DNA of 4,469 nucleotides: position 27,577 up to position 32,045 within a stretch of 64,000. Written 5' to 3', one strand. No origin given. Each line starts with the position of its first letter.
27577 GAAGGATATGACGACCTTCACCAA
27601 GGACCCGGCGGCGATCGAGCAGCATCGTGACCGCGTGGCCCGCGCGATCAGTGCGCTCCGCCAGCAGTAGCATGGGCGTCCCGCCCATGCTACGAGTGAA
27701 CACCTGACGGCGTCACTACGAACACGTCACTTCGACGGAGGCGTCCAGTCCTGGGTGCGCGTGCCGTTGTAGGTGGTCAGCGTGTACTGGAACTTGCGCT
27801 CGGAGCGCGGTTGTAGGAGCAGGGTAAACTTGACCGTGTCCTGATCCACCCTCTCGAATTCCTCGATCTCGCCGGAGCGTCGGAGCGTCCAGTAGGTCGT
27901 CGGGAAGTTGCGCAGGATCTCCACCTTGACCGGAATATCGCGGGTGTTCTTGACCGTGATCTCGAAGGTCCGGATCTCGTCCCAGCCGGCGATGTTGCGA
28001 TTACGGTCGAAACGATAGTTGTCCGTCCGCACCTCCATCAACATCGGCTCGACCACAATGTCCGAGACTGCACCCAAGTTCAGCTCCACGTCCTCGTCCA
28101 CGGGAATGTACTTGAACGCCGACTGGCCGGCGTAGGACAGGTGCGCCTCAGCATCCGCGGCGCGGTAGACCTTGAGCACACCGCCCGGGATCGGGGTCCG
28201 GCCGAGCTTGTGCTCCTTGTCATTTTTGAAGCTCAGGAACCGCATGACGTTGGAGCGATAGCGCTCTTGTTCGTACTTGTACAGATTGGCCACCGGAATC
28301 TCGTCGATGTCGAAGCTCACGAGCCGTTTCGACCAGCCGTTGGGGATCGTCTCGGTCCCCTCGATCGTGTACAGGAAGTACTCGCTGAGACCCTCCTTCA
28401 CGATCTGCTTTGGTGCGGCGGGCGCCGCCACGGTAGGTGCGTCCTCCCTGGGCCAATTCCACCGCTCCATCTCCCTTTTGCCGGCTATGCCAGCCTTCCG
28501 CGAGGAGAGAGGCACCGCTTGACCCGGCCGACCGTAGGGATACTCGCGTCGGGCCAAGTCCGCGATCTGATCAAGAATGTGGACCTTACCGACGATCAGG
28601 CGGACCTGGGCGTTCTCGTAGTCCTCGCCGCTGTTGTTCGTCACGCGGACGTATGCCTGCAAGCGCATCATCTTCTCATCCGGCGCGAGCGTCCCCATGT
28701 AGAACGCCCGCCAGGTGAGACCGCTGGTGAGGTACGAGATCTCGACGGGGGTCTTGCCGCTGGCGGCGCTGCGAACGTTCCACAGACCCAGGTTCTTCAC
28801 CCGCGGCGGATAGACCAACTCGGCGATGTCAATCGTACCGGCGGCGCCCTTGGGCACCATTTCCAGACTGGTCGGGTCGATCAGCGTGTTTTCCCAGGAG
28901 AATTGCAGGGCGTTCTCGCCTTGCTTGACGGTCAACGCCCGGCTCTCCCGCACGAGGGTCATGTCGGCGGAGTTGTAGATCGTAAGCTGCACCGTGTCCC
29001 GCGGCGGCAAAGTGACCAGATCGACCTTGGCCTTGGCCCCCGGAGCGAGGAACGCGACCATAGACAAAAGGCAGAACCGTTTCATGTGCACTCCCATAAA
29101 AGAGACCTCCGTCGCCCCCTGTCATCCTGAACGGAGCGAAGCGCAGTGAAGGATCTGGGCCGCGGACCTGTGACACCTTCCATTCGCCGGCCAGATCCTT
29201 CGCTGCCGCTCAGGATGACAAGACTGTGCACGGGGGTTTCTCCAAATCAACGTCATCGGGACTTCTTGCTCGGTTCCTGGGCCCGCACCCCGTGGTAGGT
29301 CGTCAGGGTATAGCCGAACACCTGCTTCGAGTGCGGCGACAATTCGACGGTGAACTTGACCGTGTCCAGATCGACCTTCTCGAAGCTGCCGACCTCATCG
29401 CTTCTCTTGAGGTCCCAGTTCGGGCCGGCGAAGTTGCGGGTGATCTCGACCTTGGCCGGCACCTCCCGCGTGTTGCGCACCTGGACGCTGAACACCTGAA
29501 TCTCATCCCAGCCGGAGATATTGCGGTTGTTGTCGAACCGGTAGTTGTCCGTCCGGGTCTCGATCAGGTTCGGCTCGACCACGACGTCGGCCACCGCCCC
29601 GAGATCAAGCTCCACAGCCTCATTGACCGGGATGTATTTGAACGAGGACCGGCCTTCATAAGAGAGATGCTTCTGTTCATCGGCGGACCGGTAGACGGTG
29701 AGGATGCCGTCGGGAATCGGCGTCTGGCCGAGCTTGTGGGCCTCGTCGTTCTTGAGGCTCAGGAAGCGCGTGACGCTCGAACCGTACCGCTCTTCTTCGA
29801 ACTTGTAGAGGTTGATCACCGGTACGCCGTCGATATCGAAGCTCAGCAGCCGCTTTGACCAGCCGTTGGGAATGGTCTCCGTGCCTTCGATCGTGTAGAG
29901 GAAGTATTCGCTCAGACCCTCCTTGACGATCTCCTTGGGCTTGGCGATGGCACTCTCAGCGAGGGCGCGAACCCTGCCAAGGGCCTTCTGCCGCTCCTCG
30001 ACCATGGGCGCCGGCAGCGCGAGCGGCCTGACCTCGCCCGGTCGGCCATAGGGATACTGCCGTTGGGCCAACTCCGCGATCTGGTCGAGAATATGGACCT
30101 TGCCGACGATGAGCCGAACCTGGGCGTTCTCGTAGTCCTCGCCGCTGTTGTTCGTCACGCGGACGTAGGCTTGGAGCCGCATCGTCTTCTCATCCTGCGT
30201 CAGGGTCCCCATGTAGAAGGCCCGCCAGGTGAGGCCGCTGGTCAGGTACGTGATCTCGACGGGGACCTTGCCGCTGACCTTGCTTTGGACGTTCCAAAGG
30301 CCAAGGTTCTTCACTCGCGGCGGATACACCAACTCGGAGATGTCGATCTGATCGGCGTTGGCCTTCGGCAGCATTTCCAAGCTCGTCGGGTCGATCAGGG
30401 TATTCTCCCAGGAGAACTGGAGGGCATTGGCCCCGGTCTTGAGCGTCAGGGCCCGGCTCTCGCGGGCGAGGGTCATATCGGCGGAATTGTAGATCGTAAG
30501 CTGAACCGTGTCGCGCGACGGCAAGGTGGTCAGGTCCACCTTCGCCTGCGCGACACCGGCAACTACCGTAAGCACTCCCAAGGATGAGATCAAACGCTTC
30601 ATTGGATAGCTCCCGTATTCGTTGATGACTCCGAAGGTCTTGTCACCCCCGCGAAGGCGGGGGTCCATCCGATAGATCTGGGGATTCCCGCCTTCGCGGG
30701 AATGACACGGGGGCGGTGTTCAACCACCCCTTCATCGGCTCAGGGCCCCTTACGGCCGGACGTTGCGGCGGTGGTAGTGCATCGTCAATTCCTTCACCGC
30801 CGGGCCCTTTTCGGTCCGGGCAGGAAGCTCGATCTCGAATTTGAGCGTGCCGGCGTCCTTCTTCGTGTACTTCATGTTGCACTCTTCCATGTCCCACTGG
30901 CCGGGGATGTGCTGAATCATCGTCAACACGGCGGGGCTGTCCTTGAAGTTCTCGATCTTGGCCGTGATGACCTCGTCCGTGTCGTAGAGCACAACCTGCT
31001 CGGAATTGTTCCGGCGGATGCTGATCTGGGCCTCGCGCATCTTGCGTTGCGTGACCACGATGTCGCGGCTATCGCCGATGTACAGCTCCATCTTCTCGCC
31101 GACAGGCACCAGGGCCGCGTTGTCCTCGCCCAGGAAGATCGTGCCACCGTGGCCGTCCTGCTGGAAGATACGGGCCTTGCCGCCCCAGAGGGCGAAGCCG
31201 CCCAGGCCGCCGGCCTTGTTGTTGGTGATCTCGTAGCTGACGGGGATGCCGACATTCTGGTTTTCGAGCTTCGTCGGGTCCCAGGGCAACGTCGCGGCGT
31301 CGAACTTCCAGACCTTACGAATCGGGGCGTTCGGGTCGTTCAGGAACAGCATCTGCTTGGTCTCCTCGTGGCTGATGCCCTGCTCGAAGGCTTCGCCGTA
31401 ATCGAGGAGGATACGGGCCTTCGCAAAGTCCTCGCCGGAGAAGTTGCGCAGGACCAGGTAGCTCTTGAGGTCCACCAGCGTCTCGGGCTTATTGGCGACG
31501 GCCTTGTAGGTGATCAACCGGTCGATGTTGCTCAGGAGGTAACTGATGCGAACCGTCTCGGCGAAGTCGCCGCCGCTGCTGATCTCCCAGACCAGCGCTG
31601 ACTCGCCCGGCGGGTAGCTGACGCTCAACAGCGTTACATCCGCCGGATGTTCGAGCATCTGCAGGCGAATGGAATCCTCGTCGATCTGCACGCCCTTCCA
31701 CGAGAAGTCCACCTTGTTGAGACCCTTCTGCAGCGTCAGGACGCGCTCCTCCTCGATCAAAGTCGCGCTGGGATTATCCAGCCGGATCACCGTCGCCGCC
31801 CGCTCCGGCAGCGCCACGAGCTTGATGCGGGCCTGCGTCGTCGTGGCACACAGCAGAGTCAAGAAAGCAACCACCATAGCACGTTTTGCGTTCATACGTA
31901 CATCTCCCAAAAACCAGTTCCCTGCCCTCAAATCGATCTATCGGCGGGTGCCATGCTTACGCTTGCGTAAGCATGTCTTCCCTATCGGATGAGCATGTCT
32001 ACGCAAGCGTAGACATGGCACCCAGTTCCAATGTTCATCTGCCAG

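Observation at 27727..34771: ECF sigma / anti-sigma pair whose sensor domain is DUF4139-like, followed by three free secreted copies of that domain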

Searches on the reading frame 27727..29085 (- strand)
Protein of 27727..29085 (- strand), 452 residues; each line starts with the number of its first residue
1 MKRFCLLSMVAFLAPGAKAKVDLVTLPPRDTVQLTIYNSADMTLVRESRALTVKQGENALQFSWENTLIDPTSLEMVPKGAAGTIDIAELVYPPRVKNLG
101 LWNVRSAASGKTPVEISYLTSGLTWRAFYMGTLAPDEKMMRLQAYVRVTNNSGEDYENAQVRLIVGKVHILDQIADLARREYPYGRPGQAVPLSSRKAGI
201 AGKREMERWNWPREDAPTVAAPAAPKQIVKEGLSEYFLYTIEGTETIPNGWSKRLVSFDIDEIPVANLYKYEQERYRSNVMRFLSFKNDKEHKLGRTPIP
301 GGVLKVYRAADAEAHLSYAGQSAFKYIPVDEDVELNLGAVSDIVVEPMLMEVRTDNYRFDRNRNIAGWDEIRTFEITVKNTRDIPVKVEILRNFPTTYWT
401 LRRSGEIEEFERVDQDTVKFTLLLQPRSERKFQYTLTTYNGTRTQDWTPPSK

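Call 3: search_protein_families(library=pfam, proteins=[window:27727-29085:-], max_evalue=1)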
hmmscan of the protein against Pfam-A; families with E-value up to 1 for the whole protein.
window:27727-29085:- (452 aa): 1 family
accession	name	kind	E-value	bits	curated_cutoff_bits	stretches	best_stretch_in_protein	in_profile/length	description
PF13598.12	DUF4139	-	3.2e-14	53.6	31.8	1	114-397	1-156/205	Domain of unknown function (DUF4139)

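Call 4: search_protein_families(library=ncbifam, proteins=[window:27727-29085:-], max_evalue=1)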
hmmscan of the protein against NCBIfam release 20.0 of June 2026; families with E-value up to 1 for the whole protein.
window:27727-29085:- (452 aa): 1 family
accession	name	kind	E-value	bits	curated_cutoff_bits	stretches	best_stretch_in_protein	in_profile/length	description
TIGR02231.1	TIGR02231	subfamily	4.2e-11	42.2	112.6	1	107-396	188-467/524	mucoidy inhibitor MuiA family protein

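Call 18: search_solved_structures(query=window:27727-29085:-, max_evalue=10)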
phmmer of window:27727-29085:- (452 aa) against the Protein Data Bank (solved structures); distinct sequences matched with E-value up to 10: 0.

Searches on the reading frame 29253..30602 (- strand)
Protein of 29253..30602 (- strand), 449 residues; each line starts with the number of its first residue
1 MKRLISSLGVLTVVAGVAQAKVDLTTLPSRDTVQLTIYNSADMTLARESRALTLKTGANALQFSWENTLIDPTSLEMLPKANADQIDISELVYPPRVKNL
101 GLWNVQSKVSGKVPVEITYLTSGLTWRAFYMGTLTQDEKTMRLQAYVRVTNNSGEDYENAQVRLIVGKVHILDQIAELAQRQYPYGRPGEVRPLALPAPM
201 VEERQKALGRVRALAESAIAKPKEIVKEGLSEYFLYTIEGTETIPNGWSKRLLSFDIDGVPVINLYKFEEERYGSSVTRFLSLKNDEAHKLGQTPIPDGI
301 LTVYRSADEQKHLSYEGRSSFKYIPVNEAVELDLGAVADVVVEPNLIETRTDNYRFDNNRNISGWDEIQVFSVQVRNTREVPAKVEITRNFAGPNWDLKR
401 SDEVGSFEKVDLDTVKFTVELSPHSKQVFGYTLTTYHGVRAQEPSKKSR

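Call 3: search_protein_families(library=pfam, proteins=[window:29253-30602:-], max_evalue=1)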
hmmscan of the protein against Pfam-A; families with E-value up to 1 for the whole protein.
window:29253-30602:- (449 aa): 1 family
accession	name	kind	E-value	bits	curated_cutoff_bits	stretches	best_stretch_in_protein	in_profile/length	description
PF13598.12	DUF4139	-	1.3e-13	51.5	31.8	1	115-391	1-153/205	Domain of unknown function (DUF4139)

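Call 4: search_protein_families(library=ncbifam, proteins=[window:29253-30602:-], max_evalue=1)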
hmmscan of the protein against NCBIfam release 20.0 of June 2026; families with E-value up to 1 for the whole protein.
window:29253-30602:- (449 aa): 1 family
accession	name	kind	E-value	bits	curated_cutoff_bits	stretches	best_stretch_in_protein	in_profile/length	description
TIGR02231.1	TIGR02231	subfamily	3.9e-08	32.4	112.6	1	110-389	190-463/524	mucoidy inhibitor MuiA family protein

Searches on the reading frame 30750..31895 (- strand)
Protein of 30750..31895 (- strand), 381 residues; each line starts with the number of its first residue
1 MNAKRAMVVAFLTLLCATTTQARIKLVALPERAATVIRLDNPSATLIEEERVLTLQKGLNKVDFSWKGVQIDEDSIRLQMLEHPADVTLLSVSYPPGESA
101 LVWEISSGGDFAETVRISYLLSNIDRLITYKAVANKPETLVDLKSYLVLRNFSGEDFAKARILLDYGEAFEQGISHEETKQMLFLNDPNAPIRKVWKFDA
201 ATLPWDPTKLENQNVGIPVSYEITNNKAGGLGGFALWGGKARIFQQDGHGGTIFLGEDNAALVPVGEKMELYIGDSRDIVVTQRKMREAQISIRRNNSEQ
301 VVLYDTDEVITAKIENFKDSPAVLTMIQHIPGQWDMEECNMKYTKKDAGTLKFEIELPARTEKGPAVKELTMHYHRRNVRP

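Call 3: search_protein_families(library=pfam, proteins=[window:30750-31895:-], max_evalue=1)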
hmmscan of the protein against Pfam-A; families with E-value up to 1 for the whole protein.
window:30750-31895:- (381 aa): 1 family
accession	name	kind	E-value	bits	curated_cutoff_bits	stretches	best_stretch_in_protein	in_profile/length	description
PF13600.11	DUF4140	-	0.034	15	27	1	44-94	8-54/98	N-terminal domain of unknown function (DUF4140)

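Call 4: search_protein_families(library=ncbifam, proteins=[window:30750-31895:-], max_evalue=1)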
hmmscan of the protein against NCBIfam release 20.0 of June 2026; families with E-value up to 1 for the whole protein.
window:30750-31895:- (381 aa): 1 family
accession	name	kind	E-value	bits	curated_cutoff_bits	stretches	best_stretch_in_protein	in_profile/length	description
NF041291.1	StbC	equivalog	0.042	14.2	100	1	269-299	12-42/122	plasmid stabilization protein StbC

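Call 19: find_homologous_proteins(query=window:30750-31895:-)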
Query window:30750-31895:- (381 aa): 3063 proteins with E <= 0.001 among 7076 candidates; the best 120 are listed.
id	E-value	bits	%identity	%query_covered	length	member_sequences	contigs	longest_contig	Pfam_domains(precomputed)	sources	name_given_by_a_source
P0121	4.5e-242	820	96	100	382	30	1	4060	-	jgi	jgi:hypothetical protein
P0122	1.5e-223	759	87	100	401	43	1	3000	-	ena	-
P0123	8.3e-222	754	87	100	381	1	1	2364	-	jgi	jgi:hypothetical protein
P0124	2.7e-221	752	87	100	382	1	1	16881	-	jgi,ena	-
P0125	1.6e-220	749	87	100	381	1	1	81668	-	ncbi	-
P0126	1.6e-220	749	86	100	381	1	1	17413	-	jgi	-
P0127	2.2e-220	749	86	100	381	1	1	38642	-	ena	-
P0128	2.4e-220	749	86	100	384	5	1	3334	-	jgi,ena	-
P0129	2.5e-220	749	86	100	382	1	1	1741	-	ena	-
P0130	2.5e-220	749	86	100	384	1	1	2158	-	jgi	-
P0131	5.8e-220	748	87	100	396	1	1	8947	-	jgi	jgi:hypothetical protein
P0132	6.5e-220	747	86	100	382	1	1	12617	-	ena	-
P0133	2.5e-219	746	85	100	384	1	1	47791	-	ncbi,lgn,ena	-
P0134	4.0e-219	745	85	100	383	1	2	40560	-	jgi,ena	-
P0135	4.1e-218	742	85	100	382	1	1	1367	-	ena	-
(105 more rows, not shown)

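Call 40: predict_structure(alignment_id=A2)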
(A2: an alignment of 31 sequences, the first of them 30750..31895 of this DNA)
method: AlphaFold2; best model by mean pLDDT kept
length: 381 residues; sequences in the alignment: 31
mean_pLDDT: 69.2   pTM: 0.45
mean pLDDT of the five models: 69.2, 63.7, 47.9, 47.7, 46.8
residues with pLDDT >= 90: 3; 70-90: 213; 50-70: 102; < 50: 63
segments of 3 or more residues with pLDDT < 50: 18-22, 166-183, 210-213, 232-264
pLDDT, mean of each block of 10 residues (from residue 1): 66 55 63 76 74 87 84 86 84 83 88 87 63 59 58 74 51 40 53 76 58 62 61 42 38 34 55 71 66 79 78 83 84 77 82 87 86 79 60
secondary structure, 60 per line:
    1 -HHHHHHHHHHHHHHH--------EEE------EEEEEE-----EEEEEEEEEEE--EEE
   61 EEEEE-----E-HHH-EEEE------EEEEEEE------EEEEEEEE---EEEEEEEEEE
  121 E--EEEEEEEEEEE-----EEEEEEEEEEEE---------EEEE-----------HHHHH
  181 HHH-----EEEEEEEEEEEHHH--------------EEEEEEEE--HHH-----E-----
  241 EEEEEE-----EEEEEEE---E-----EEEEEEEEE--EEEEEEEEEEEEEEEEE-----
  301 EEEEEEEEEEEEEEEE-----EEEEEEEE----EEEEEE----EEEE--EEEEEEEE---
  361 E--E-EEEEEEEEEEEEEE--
elements in order: H2-16 E25-27 E34-39 E45-55 E58-65 E77-80 E87-93 E100-107 E111-121 E124-134 E140-151 E161-164 H176-183 E189-199 E217-224 E241-246 E252-258 E268-276 E279-295 E301-316 E322-329 E334-339 E344-347 E350-357 E366-379

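Call 44: fold_search(model_id=the predicted structure, library=pdb)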
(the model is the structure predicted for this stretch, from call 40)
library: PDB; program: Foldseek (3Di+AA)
matches with E <= 10: 936; with E <= 0.001: 1
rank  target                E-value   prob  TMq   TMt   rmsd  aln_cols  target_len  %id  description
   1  8agb_E                6.6e-05  0.97  0.18  0.16  26.4       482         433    7  Structure of yeast oligosaccharylransferase complex with lipid-linked oligosaccharide bound (released 2022-12-07)
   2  9lj6                  1.0e-03  0.93  0.17  0.24  17.1       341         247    9  Crystal Structure of C-terminal rigid fragment containing middle and C-terminal domains of the Basal pilin EbpB from Ent (released 2025-07-16)
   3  9lr7_C                3.1e-03  0.92  0.18  0.19  15.7       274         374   10  Crystal Structure of the Basal pilin EbpB from Enterococcus faecalis. (released 2025-07-16)
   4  6s7o_E                4.9e-03  0.54  0.18  0.13  25.8       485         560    7  Cryo-EM structure of human oligosaccharyltransferase complex OST-A (released 2019-12-18)
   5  8qf8_A                5.7e-03  0.15  0.11  0.07  23.9       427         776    9  GH146 beta-L-arabinofuranosidase from Bacteroides thetaioatomicron in complex with beta-l-arabinofurano cyclophellitol (released 2023-12-13)
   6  7oci_A                7.2e-03  0.44  0.17  0.15  26.6       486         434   10  Cryo-EM structure of yeast Ost6p containing oligosaccharyltransferase complex (released 2022-02-16)
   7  3pg2_B                8.0e-03  0.47  0.16  0.19  17.3       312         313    9  The Crystal structure of the major pilin GBS80 of Streptococcus agalactiae 35 kDa C-terminal fragment (released 2011-03-02)
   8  9m00_B                8.4e-03  0.77  0.17  0.20  17.6       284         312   11  Crystal Structure of the Basal pilin EbpB from Enterococcus faecalis with a partially disordered N-terminal domain. (released 2025-07-16)
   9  8pn9_E                9.3e-03  0.30  0.15  0.11  25.7       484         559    6  Structure of human oligosaccharyltransferase OST-A complex bound to NGI-1 (released 2024-05-08)
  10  4kx7_A                1.3e-02  0.90  0.20  0.10  26.9       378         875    7  Crystal structure of human aminopeptidase A (released 2013-07-31)
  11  6s7t_E                1.3e-02  0.21  0.15  0.13  25.3       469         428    9  Cryo-EM structure of human oligosaccharyltransferase complex OST-B (released 2019-12-18)
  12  6yqh                  1.3e-02  0.20  0.13  0.09  23.5       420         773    8  GH146 beta-L-arabinofuranosidase bound to covalent inhibitor (released 2021-01-27)
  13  5mj6_A                1.4e-02  0.84  0.18  0.09  26.5       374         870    7  Ligand-induced conformational change of Insulin-regulated aminopeptidase: insights on catalytic mechanism and active s (released 2017-04-05)
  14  9lr7_D                1.4e-02  0.72  0.18  0.19  19.6       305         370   10  Crystal Structure of the Basal pilin EbpB from Enterococcus faecalis. (released 2025-07-16)
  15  6jp4_A                1.4e-02  0.21  0.11  0.07  23.2       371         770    7  Crystal structure of the catalytic domain of a multi-domain alginate lyase Dp0100 from thermophilic bacterium Defluvii (released 2019-10-30)
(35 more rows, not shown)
